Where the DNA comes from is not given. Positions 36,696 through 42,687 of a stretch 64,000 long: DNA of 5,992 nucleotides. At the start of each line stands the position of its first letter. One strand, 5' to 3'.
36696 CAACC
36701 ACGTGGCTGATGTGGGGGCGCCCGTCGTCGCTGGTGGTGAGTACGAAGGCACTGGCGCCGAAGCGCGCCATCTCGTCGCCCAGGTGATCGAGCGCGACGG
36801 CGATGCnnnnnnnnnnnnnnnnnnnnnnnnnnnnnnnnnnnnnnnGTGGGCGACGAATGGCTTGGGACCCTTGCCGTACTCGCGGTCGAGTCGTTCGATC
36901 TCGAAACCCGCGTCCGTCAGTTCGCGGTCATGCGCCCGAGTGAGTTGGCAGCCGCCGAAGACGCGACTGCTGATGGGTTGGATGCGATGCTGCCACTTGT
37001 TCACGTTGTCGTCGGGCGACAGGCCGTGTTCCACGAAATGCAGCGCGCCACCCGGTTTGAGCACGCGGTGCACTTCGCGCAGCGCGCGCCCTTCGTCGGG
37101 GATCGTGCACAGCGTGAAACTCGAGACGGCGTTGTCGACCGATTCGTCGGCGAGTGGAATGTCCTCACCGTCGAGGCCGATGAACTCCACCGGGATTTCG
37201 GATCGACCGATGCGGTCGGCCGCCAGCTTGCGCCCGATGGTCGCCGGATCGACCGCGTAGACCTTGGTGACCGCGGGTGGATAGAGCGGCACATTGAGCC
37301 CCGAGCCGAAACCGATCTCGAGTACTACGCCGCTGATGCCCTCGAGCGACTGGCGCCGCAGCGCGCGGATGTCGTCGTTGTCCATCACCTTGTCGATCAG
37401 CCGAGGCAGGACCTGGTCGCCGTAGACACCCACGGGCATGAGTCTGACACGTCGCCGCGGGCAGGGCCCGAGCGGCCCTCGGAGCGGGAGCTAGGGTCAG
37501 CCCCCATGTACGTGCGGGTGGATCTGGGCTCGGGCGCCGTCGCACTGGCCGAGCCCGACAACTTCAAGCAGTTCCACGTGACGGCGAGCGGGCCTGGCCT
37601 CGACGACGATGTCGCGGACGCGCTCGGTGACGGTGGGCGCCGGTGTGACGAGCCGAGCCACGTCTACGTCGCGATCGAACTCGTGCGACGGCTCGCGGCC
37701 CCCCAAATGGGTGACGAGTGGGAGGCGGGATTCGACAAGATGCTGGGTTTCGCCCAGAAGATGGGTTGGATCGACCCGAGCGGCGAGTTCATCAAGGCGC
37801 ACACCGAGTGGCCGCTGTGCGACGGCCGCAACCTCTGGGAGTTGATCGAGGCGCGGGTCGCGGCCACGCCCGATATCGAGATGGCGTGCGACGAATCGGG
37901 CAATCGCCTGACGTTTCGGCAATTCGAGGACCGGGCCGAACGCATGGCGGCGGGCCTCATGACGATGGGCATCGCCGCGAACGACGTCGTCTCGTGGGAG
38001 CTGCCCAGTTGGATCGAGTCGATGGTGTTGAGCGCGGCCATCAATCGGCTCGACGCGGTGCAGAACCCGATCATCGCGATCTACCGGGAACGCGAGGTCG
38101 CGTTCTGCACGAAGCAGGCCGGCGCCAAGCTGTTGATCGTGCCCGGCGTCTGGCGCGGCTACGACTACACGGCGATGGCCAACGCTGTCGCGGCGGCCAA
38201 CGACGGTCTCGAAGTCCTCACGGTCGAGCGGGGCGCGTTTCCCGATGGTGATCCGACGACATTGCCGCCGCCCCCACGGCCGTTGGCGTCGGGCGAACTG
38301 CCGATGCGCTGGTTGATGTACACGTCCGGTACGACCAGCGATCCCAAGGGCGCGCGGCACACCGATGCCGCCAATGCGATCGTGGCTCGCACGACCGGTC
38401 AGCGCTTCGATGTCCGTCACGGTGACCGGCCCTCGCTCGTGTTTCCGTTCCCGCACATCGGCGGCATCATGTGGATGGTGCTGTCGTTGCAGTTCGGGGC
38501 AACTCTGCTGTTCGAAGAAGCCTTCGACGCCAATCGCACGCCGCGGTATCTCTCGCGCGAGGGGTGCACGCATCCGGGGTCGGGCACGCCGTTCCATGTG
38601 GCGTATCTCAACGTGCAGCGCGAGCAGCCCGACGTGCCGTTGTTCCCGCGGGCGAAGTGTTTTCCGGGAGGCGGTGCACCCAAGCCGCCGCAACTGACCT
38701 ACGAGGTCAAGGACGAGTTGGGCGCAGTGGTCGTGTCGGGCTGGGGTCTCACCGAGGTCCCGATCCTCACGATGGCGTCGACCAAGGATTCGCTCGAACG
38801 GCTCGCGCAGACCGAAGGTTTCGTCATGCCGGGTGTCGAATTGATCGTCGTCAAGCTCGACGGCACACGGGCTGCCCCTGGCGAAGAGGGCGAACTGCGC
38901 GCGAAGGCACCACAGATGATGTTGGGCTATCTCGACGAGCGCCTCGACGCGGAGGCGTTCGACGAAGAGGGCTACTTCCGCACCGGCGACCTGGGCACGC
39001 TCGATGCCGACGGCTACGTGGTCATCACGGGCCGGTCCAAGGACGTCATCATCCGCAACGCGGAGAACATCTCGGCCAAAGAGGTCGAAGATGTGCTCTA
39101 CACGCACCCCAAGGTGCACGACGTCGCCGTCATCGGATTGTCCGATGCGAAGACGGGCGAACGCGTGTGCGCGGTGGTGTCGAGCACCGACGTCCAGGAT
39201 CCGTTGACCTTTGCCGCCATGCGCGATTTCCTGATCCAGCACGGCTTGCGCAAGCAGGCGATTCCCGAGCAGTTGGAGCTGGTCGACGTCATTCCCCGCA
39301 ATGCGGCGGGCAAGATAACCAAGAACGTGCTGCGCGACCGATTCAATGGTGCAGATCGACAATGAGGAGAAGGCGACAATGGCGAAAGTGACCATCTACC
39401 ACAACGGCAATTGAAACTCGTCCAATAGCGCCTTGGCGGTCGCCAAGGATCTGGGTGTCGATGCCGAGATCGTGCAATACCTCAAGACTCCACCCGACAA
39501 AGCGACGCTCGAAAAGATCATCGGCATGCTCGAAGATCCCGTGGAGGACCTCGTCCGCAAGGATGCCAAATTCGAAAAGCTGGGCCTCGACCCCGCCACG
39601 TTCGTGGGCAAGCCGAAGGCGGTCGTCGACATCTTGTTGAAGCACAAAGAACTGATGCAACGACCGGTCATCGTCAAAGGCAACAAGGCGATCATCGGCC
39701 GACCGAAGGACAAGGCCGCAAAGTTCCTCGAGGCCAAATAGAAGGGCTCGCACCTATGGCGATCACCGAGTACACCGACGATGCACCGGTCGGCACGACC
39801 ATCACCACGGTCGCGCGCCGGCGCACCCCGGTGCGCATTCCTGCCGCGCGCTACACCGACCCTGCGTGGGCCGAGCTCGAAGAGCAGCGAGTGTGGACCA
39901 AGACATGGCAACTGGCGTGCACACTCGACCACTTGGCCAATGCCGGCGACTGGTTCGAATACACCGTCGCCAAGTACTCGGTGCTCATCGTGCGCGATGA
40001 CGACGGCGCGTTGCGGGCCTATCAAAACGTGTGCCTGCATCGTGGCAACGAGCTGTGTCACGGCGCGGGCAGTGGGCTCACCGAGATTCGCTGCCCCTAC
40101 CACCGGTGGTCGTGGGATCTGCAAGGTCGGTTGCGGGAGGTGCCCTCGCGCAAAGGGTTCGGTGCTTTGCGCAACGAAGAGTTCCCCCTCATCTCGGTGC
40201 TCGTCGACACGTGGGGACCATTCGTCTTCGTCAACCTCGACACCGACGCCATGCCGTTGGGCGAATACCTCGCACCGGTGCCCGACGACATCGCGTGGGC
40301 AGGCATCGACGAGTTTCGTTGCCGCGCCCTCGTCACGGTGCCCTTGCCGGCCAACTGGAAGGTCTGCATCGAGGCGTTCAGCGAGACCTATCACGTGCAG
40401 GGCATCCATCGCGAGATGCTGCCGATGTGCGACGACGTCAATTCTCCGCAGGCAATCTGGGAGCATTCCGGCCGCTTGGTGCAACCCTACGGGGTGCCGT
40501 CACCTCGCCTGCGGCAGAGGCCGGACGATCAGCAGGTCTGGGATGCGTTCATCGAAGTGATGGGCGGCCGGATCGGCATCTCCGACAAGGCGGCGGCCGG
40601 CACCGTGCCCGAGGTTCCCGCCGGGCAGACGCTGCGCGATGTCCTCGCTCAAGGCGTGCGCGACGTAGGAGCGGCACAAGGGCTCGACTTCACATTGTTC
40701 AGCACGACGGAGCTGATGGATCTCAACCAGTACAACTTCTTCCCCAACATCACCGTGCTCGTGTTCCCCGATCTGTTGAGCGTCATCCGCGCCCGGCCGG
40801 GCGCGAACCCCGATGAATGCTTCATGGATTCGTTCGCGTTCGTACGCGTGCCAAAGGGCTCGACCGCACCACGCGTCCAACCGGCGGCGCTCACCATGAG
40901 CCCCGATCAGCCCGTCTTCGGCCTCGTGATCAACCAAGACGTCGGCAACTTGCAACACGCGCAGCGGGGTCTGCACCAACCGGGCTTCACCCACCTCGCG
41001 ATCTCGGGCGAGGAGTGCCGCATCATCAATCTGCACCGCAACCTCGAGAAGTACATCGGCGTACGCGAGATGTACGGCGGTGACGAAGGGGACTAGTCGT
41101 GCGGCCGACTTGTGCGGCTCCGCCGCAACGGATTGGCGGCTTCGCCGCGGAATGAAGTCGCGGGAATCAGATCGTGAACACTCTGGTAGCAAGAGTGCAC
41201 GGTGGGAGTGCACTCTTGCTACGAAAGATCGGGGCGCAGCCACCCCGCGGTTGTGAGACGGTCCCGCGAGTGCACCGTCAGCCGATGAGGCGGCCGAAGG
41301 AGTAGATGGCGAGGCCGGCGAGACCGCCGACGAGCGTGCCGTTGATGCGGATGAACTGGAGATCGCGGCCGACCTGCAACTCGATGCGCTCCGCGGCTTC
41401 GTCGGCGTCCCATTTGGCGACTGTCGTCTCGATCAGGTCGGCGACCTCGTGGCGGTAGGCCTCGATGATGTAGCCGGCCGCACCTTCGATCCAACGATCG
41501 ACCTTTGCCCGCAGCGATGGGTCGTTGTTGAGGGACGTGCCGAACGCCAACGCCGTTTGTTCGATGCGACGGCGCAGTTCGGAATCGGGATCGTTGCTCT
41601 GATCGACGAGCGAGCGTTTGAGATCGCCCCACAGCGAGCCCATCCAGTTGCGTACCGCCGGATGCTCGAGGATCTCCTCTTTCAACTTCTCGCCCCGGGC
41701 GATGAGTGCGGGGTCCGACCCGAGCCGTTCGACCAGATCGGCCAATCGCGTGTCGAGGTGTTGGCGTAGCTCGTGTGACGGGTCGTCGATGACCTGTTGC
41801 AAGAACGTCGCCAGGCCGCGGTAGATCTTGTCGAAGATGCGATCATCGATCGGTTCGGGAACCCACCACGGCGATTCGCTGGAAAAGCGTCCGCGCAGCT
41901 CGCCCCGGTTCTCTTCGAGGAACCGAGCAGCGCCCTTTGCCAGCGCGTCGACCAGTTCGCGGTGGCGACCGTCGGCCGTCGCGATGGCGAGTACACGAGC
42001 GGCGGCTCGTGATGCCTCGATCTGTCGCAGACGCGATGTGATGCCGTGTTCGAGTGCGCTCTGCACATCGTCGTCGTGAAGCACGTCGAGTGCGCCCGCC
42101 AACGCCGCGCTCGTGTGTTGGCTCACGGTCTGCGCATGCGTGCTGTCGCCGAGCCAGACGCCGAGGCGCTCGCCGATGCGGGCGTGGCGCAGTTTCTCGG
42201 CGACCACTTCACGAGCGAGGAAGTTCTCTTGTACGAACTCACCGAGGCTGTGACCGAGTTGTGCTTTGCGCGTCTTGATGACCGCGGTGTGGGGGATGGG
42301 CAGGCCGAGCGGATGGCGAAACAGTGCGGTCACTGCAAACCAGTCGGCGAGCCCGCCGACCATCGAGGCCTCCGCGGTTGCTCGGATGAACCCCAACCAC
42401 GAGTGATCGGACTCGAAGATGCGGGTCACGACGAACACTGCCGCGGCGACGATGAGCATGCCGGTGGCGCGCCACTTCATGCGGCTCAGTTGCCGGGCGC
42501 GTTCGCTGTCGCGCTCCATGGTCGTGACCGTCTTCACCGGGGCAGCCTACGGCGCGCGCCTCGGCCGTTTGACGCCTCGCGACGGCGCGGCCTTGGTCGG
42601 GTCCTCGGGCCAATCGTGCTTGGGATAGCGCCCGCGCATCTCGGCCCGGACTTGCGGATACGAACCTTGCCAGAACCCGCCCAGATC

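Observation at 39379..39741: Hidden selenoprotein: ArsC arsenate reductase with UGA at catalytic Cys12 and a SECIS-like hairpin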

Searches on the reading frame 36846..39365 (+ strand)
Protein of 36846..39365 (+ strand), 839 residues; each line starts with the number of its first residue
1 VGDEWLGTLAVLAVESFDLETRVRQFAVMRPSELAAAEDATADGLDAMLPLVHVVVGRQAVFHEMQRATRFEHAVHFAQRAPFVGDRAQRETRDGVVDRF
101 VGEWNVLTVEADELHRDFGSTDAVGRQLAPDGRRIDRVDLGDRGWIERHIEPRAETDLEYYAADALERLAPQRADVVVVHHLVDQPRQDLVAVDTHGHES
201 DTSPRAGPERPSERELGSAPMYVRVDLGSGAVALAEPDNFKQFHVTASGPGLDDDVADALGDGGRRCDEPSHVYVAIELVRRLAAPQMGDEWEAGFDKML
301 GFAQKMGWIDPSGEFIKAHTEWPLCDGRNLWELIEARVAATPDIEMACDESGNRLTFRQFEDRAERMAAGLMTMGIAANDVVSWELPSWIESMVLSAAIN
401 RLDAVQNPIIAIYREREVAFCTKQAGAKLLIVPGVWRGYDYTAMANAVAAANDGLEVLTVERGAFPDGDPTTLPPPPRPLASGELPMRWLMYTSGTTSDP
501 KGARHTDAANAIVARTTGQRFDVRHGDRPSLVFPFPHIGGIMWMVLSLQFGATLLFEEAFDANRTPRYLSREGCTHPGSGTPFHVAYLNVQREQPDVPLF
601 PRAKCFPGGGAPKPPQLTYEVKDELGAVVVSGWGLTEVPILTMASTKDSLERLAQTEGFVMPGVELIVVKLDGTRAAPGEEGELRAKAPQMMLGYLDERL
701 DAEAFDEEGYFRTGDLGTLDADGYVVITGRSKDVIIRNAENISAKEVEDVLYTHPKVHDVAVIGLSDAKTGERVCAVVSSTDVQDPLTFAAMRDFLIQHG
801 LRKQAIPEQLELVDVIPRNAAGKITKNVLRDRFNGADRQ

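Call 38: search_protein_families(library=pfam, proteins=[window:36846-39365:+], max_evalue=0.00001)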
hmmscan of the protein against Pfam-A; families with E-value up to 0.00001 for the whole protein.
window:36846-39365:+ (839 aa): 2 families
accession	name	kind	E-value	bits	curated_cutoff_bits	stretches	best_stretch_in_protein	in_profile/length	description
PF00501.34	AMP-binding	-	2.8e-52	178.2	29.9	1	335-696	2-384/384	AMP-binding enzyme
PF13193.12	AMP-binding_C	-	1.3e-11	45.7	24.5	1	746-823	1-76/76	AMP-binding enzyme C-terminal domain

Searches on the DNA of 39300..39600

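Call 54: search_rna_families(source=window, start=39300, end=39600, threshold=evalue, max_evalue=10)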
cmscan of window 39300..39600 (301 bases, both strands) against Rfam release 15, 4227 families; matches with E-value up to 10: 1.
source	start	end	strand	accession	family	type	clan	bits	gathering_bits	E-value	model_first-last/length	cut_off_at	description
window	39318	39363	+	RF00989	mir-492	Gene; miRNA;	-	16.8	76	0.23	1-75/75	no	mir-492 microRNA precursor family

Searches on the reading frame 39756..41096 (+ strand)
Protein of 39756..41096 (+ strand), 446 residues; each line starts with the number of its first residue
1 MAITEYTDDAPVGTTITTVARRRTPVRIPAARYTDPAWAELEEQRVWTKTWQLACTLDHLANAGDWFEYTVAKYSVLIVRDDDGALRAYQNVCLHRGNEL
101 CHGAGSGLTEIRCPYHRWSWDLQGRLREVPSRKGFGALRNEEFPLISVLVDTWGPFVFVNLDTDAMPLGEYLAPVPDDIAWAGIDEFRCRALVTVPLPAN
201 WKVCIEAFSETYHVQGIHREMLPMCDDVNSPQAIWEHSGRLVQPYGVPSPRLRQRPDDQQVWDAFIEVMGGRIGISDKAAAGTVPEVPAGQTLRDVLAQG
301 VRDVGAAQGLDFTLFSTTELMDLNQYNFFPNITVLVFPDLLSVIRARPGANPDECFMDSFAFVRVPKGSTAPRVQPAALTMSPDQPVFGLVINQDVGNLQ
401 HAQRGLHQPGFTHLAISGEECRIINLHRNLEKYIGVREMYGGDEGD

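Call 38: search_protein_families(library=pfam, proteins=[window:39756-41096:+], max_evalue=0.00001)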
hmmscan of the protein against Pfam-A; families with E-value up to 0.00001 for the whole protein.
window:39756-41096:+ (446 aa): 2 families
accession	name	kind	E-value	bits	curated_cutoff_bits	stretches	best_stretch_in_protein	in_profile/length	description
PF00848.25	Ring_hydroxyl_A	-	1.1e-18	68.4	24.9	1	190-434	7-206/208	Ring hydroxylating alpha subunit (catalytic domain)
PF00355.32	Rieske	-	8.7e-17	61.3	20.3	1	50-133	1-82/88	Rieske [2Fe-2S] domain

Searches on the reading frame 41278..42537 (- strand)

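Call 38: search_protein_families(library=pfam, proteins=[window:41278-42537:-], max_evalue=0.00001)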
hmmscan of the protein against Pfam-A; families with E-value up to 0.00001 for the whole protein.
window:41278-42537:- (419 aa): 1 family
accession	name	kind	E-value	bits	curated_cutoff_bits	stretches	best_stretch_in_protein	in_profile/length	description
PF04286.17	DUF445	-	1.4e-116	390.9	33.8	1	55-417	1-367/368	Protein of unknown function (DUF445)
